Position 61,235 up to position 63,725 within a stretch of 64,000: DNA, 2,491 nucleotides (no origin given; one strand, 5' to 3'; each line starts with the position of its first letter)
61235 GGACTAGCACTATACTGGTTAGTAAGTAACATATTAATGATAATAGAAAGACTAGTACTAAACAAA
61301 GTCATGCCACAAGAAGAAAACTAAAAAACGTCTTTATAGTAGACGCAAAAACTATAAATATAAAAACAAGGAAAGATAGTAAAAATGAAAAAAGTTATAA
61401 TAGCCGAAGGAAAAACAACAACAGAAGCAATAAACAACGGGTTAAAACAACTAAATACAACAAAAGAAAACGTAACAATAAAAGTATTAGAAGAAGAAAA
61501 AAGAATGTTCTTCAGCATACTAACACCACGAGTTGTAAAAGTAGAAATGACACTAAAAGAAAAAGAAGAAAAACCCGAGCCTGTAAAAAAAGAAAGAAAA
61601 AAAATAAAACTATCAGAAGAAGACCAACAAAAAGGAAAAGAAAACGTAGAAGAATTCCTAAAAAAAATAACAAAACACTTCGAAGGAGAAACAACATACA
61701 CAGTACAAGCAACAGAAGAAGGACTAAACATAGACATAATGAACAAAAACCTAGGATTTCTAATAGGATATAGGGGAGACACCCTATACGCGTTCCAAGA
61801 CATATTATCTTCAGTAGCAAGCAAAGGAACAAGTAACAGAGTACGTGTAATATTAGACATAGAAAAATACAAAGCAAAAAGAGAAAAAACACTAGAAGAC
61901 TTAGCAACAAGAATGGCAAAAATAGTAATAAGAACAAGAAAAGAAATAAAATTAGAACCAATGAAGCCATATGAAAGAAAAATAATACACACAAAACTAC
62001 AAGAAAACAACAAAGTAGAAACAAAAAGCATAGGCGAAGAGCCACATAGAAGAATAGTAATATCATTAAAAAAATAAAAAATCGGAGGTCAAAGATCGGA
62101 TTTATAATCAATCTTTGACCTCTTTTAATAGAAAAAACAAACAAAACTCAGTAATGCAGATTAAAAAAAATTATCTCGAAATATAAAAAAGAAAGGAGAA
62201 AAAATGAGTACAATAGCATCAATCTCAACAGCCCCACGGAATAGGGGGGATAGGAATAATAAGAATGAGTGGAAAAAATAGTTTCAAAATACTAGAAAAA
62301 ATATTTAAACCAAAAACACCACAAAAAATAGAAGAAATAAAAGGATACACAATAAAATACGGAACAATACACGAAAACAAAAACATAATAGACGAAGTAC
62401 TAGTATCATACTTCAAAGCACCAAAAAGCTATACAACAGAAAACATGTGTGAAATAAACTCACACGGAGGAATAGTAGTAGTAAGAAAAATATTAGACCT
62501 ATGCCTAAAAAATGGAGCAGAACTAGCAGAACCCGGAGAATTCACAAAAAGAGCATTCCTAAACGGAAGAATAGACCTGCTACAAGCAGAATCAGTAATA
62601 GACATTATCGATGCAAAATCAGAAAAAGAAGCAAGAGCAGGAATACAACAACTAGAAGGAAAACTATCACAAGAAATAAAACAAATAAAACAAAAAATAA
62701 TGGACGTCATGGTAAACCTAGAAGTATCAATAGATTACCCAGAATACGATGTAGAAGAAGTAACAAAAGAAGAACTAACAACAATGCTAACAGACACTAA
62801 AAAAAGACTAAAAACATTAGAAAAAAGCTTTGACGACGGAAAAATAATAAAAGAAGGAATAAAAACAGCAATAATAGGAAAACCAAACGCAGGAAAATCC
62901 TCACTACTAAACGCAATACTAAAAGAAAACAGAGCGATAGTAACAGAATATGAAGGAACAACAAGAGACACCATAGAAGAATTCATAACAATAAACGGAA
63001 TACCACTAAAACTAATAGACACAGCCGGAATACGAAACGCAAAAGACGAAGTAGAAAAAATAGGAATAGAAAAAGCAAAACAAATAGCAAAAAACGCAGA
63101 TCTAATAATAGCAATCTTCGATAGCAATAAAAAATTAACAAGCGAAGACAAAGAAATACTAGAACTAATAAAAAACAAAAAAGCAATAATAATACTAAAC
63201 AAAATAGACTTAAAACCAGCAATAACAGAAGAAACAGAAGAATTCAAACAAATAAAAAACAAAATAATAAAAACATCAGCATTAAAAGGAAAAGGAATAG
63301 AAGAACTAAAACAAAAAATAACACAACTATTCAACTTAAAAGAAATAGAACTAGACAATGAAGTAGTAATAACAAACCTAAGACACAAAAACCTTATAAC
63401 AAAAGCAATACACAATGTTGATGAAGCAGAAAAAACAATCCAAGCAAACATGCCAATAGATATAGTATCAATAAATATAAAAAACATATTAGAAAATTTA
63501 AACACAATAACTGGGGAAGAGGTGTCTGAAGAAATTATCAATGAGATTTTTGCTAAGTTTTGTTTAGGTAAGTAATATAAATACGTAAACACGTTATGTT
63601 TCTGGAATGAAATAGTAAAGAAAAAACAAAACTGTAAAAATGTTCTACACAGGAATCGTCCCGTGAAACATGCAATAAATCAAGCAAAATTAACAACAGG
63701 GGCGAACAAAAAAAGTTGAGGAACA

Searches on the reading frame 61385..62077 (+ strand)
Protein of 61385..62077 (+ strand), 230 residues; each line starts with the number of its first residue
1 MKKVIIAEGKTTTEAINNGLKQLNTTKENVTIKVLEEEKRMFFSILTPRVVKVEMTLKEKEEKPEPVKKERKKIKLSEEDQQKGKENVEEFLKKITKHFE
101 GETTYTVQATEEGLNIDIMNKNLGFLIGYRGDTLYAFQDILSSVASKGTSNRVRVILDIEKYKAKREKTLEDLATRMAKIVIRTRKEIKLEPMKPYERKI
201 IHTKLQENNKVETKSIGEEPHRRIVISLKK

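Call 35: find_encoding_contigs(protein=window:61385-62077:+, flank=10000, max_places=6)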
Protein window:61385-62077:+ (230 aa): 7 contigs read that carry it; 6 places shown.
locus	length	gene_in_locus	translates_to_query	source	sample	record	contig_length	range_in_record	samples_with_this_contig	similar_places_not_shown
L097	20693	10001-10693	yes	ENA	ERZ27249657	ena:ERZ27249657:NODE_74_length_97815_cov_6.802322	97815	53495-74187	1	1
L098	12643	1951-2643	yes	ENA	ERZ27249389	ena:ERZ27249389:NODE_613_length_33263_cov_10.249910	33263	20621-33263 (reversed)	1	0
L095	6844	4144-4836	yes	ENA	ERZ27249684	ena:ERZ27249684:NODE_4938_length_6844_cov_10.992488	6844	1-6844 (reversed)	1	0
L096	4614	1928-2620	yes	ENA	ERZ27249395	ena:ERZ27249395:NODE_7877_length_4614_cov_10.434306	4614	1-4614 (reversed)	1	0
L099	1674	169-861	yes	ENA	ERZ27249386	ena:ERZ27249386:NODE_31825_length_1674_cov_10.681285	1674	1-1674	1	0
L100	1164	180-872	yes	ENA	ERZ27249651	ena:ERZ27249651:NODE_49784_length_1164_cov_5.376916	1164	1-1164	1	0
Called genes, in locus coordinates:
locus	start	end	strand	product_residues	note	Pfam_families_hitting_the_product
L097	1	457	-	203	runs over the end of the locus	-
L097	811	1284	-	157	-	PF26593:TraC-like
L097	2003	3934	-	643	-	PF02518:HATPase_c, PF00204:DNA_gyraseB, PF01751:Toprim, PF00986:DNA_gyraseB_C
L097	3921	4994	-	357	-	PF02463:SMC_N, PF13175:AAA_15 (weak), PF13476:AAA_23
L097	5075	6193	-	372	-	PF00712:DNA_pol3_beta, PF02767:DNA_pol3_beta_2, PF02768:DNA_pol3_beta_3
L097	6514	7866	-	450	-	PF11638:DnaA_N, PF00308:Bac_DnaA, PF01695:IstB_IS21, PF00004:AAA, PF08299:Bac_DnaA_C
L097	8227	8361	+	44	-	PF00468:Ribosomal_L34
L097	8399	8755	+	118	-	PF00825:Ribonuclease_P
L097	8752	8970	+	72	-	PF01809:YidD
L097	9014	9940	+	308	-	PF02096:60KD_IMP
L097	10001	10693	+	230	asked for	PF14804:Jag_N, PF13083:KH_KhpA-B, PF01424:R3H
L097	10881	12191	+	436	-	PF10396:TrmE_N, PF00350:Dynamin_N (faint), PF12631:MnmE_helical, PF03193:RsgA_GTPase (faint), PF00009:GTP_EFTU (weak), PF00071:Ras (weak), PF01926:MMR_HSR1, PF02421:FeoB_N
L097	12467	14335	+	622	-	PF01134:GIDA, PF01266:DAO (faint), PF07992:Pyr_redox_2, PF12831:FAD_oxidored (weak), PF21680:GIDA_C_1st, PF13932:SAM_GIDA_C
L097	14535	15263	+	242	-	PF02527:GidB, PF05175:MTS (weak), PF13847:Methyltransf_31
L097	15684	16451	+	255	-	PF00142:Fer4_NifH, PF01656:CbiA, PF02374:ArsA_ATPase, PF06564:CBP_BcsQ, PF09140:MipZ, PF10609:ParA, PF13614:AAA_31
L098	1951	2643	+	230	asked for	PF14804:Jag_N, PF13083:KH_KhpA-B, PF01424:R3H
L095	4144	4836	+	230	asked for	PF14804:Jag_N, PF13083:KH_KhpA-B, PF01424:R3H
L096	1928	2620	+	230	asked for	PF14804:Jag_N, PF13083:KH_KhpA-B, PF01424:R3H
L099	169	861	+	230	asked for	PF14804:Jag_N, PF13083:KH_KhpA-B, PF01424:R3H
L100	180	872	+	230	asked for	PF14804:Jag_N, PF13083:KH_KhpA-B, PF01424:R3H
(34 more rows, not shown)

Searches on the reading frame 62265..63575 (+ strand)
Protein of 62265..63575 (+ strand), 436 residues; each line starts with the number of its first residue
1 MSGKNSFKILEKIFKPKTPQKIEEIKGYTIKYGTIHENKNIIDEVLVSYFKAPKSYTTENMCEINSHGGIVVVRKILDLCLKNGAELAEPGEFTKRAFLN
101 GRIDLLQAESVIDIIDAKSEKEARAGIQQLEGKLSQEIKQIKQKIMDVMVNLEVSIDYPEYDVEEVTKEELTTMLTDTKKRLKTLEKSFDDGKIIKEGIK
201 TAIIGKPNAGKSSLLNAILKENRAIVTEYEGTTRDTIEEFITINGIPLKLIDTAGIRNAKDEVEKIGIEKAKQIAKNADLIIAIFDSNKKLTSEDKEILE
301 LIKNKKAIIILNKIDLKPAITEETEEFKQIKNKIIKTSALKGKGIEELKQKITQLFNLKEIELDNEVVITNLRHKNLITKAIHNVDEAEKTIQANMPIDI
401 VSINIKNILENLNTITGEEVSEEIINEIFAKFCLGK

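Call 34: find_encoding_contigs(protein=window:62265-63575:+, flank=10000, max_places=4)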
Protein window:62265-63575:+ (436 aa): 3 contigs read that carry it; 2 places shown.
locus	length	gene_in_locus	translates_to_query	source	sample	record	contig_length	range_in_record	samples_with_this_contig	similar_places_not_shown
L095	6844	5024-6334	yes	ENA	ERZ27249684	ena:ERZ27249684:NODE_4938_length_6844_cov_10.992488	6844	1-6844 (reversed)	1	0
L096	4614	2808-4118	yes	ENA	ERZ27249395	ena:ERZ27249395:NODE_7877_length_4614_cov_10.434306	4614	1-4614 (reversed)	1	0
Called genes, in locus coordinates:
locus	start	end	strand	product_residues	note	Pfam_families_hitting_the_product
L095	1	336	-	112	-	?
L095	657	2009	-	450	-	PF11638:DnaA_N, PF00308:Bac_DnaA, PF01695:IstB_IS21, PF00004:AAA, PF08299:Bac_DnaA_C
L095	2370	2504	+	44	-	PF00468:Ribosomal_L34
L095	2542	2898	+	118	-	PF00825:Ribonuclease_P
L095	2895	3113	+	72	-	PF01809:YidD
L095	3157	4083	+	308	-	PF02096:60KD_IMP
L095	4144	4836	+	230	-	PF14804:Jag_N, PF13083:KH_KhpA-B, PF01424:R3H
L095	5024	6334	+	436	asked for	PF10396:TrmE_N, PF00350:Dynamin_N (faint), PF12631:MnmE_helical, PF03193:RsgA_GTPase (faint), PF00009:GTP_EFTU (weak), PF00071:Ras (weak), PF01926:MMR_HSR1, PF02421:FeoB_N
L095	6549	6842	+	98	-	?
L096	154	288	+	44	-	PF00468:Ribosomal_L34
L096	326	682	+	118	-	PF00825:Ribonuclease_P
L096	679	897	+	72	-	PF01809:YidD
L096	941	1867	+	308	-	PF02096:60KD_IMP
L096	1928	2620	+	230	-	PF14804:Jag_N, PF13083:KH_KhpA-B, PF01424:R3H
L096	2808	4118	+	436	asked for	PF10396:TrmE_N, PF00350:Dynamin_N (faint), PF12631:MnmE_helical, PF03193:RsgA_GTPase (faint), PF00009:GTP_EFTU (weak), PF00071:Ras (weak), PF01926:MMR_HSR1, PF02421:FeoB_N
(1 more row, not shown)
